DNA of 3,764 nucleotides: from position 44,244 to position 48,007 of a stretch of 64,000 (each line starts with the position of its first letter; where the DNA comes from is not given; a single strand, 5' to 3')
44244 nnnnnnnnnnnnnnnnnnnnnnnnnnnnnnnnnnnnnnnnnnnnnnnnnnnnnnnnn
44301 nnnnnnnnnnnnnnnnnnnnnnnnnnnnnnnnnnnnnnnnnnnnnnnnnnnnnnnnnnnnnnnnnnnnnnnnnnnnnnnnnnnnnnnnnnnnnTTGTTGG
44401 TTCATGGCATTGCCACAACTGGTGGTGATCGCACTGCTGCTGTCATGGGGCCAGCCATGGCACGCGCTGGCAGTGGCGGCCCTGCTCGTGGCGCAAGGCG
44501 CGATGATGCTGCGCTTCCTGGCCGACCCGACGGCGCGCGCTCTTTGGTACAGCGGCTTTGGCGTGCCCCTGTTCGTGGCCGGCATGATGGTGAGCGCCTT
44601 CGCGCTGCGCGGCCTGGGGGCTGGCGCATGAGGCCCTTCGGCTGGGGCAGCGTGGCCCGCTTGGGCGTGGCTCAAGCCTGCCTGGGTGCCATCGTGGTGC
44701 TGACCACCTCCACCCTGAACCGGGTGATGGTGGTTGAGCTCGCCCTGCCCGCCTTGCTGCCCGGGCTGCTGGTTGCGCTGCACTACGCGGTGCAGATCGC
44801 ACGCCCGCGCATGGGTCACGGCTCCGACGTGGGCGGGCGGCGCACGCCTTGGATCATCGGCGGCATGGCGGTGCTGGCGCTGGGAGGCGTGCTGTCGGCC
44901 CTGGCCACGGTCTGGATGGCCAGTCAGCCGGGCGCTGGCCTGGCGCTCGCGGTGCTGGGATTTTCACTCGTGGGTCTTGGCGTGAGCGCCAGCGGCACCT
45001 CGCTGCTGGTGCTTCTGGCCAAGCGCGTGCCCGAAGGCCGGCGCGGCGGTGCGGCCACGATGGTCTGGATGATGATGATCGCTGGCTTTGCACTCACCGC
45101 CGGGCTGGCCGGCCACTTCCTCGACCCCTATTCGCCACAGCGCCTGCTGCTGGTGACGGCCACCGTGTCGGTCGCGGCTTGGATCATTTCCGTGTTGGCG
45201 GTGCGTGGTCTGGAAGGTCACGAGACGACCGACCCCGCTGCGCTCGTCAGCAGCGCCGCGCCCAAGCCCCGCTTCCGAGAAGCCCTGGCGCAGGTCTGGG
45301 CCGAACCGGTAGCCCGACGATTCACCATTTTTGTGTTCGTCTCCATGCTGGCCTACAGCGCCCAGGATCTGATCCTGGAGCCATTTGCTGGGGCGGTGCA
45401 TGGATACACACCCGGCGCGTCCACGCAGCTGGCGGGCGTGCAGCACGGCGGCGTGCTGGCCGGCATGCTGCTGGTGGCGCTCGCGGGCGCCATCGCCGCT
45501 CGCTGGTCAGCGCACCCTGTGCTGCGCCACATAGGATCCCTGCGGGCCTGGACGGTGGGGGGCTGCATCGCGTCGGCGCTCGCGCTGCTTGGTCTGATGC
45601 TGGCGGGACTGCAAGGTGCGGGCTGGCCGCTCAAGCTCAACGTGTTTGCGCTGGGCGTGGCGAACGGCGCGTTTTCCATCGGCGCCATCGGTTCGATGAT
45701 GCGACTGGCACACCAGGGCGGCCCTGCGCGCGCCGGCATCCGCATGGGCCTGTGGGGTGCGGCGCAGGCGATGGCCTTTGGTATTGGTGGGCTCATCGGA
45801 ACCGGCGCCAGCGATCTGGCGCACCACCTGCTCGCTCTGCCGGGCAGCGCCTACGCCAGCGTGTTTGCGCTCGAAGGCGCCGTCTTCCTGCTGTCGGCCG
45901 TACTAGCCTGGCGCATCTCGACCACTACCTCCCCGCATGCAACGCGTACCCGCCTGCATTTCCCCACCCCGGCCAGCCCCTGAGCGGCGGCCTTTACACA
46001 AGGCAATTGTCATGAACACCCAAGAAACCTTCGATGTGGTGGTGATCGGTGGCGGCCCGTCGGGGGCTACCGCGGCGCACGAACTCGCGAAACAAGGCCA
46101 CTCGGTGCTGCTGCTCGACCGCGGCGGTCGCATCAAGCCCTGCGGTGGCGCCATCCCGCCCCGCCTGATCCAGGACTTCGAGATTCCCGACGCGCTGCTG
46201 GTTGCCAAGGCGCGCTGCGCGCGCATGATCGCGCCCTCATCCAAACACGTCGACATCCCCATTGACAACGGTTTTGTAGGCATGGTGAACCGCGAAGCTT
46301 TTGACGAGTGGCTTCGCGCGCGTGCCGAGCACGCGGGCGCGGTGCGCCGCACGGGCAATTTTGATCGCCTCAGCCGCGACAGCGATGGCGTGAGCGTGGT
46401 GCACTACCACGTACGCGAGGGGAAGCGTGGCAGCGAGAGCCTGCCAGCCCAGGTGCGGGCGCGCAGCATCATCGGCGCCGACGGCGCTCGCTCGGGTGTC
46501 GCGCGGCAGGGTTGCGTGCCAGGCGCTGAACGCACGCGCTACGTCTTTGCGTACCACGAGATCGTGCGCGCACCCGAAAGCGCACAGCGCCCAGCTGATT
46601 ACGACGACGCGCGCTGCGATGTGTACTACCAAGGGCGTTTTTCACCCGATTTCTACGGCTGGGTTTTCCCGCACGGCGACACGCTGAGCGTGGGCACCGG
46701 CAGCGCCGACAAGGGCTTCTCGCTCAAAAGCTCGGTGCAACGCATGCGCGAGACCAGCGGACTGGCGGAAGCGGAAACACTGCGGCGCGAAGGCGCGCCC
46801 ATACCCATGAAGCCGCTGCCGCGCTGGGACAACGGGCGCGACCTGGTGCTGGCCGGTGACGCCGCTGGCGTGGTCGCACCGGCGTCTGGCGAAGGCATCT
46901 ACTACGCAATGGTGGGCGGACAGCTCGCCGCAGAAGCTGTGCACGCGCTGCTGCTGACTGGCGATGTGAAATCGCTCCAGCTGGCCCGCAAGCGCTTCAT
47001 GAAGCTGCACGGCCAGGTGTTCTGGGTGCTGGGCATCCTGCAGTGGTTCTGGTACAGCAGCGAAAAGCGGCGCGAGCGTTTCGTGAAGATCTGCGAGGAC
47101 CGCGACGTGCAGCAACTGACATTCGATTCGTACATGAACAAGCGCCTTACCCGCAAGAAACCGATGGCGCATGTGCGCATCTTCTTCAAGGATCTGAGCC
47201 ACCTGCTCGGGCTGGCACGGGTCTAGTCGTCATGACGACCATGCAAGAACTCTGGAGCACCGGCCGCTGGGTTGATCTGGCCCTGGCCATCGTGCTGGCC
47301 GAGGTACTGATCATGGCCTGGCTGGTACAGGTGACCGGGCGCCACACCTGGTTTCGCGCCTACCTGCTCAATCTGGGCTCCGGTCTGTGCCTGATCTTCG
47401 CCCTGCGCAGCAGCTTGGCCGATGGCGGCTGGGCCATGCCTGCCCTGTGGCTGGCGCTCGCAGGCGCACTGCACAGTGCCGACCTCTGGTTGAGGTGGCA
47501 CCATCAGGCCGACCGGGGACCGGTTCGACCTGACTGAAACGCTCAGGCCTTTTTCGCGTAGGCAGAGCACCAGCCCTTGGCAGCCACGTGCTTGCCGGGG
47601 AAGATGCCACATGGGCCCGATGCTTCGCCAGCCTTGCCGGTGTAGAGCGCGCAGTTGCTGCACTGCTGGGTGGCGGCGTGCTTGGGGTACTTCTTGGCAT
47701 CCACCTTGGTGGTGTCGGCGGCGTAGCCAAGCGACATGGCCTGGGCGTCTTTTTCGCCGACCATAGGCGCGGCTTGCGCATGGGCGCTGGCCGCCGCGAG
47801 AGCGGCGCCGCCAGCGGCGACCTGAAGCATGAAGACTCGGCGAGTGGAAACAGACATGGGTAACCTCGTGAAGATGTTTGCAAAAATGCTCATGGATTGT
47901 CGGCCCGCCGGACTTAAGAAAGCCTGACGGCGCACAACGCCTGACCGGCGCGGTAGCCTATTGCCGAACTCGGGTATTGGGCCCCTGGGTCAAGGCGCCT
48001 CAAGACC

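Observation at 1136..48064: The whole 46-kb photosynthesis gene cluster sits between hpnC and hpnD-hpnE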

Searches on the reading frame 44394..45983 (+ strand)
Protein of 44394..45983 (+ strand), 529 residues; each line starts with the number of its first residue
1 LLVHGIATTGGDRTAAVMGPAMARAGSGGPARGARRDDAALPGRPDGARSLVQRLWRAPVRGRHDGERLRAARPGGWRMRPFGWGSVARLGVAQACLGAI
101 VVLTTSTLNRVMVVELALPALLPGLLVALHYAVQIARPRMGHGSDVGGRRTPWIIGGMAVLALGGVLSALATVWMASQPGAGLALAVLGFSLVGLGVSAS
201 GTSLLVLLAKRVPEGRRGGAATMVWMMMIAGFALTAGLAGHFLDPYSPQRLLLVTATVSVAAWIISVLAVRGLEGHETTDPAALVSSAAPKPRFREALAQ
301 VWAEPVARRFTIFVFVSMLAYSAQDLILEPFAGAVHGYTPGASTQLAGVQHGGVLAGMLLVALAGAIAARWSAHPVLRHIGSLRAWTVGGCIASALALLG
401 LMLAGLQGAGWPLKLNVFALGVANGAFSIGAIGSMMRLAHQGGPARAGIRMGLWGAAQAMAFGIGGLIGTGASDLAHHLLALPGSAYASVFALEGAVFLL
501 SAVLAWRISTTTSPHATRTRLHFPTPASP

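Call 10: search_protein_families(library=ncbifam, max_evalue=1e-15, proteins=[window:44394-45983:+])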
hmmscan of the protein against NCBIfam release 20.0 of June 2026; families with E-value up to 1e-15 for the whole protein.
window:44394-45983:+ (529 aa): 0 families

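Call 64: search_protein_families(library=pfam, max_evalue=0.001, proteins=[window:44394-45983:+])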
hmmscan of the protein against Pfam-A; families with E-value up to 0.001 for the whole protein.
window:44394-45983:+ (529 aa): 2 families
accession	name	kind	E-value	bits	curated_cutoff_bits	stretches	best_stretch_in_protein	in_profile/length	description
PF03209.21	PUCC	-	9.9e-88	295.3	21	1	107-511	1-399/401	PUCC protein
PF07690.21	MFS_1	-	1.4e-14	54.2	33.4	1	95-439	6-323/347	Major Facilitator Superfamily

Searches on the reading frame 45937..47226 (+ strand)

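Call 3: search_protein_families(library=ncbifam, proteins=[window:45937-47226:+])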
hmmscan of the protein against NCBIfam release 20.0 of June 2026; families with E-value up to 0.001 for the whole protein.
window:45937-47226:+ (429 aa): 78 families (the best 25 are shown)
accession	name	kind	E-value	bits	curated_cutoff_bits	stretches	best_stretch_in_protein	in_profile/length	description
TIGR02023.1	BchP-ChlP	subfamily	3.4e-152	506.9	343.3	1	33-424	2-387/388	geranylgeranyl diphosphate reductase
TIGR02028.1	ChlP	equivalog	3.1e-77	260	505.3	1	34-423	3-396/398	geranylgeranyl reductase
TIGR02032.1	GG-red-SF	subfamily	2.5e-73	247.4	158.8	1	32-335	1-297/297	geranylgeranyl reductase family protein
NF041080.1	DGGGPL_reductase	equivalog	1.5e-23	83.4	580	1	31-362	1-340/447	digeranylgeranylglycerophospholipid reductase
NF049967.1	QhpG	equivalog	7e-19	68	240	1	34-187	1-143/423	flavin-dependent monooxygenase QhpG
NF041160.1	DGGPL_Thplmales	equivalog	1.1e-18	67.3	780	1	30-337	2-312/396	digeranylgeranylglycerophospholipid reductase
NF045655.1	MkRedMenJ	equivalog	9.1e-17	61.1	700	1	31-337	4-317/406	menaquinone reductase MenJ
NF008519.0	PRK11445.1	equivalog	6e-16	58.6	303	1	30-334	2-299/355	FAD-binding protein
NF004829.0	PRK06183.1-3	subfamily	8.8e-13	47.8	390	1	27-63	4-40/520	bifunctional 3-(3-hydroxy-phenyl)propionate/3-hydroxycinnamic acid hydroxylase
NF004832.0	PRK06184.1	subfamily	8.2e-11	41.3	476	1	26-191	1-176/506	hypothetical protein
NF004780.0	PRK06126.1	subfamily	1.4e-10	40.1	445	1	26-64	3-41/552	hypothetical protein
NF041385.1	Dggglyphlred_Halo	equivalog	5.4e-09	35.1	700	1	29-342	2-320/405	digeranylgeranylglycerophospholipid reductase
NF033145.1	rif_monoox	equivalog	2.2e-08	33.4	800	0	110-192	88-160/472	rifampin monooxygenase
NF004831.0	PRK06183.1-5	equivalog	3.5e-08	32.4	546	1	27-190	4-175/568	bifunctional 3-(3-hydroxy-phenyl)propionate/3-hydroxycinnamic acid hydroxylase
NF005313.0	PRK06847.1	subfamily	2.4e-07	30.1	372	0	33-70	6-43/375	hypothetical protein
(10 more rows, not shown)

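Call 4: search_protein_families(library=pfam, proteins=[window:45937-47226:+])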
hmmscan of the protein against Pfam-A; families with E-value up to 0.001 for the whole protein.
window:45937-47226:+ (429 aa): 12 families
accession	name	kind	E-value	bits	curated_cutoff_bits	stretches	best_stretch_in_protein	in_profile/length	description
PF01494.25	FAD_binding_3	-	6.1e-16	59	22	2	113-325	93-308/349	FAD binding domain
PF01266.30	DAO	-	3.2e-11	43.8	27.9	1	33-65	1-33/353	FAD dependent oxidoreductase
PF05834.18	Lycopene_cycl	-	6e-10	39.2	23.4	1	33-366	1-323/380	Lycopene cyclase protein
PF13450.12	NAD_binding_8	-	3.4e-08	34.1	21.9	1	36-66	1-31/68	NAD(P)-binding Rossmann-like domain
PF12831.13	FAD_oxidored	-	4.1e-07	30.1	27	1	33-65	1-33/416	FAD dependent oxidoreductase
PF07992.20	Pyr_redox_2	-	1e-06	28.8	26.1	1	32-83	1-51/291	Pyridine nucleotide-disulphide oxidoreductase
PF00890.30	FAD_binding_2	-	4e-06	26.7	20.4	1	33-65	1-33/414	FAD binding domain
PF03486.20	HI0933_like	-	7.4e-06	26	50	1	33-65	2-34/244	HI0933-like protein Rossmann domain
PF01946.23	Thi4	-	9.1e-05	22.2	26.2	1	31-71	17-56/235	Thi4 family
PF01134.28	GIDA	-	0.00014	21.5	22.1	1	33-60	1-28/391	Glucose inhibited division protein A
PF13738.12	Pyr_redox_3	-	0.00018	21.3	30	1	30-67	163-200/305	Pyridine nucleotide-disulphide oxidoreductase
PF04820.20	Trp_halogenase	-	0.00071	19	21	0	33-59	1-31/458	Tryptophan halogenase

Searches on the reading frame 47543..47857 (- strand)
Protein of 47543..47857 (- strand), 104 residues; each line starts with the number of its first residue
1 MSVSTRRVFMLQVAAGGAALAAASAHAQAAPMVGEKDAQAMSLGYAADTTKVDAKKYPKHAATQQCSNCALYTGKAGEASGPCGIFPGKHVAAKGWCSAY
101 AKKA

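Call 64: search_protein_families(library=pfam, max_evalue=0.001, proteins=[window:47543-47857:-])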
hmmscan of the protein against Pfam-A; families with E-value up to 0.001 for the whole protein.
window:47543-47857:- (104 aa): 1 family
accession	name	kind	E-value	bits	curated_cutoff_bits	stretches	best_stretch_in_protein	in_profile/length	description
PF01355.22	HIPIP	-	2.7e-24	85.7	22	1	36-101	1-66/66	High potential iron-sulfur protein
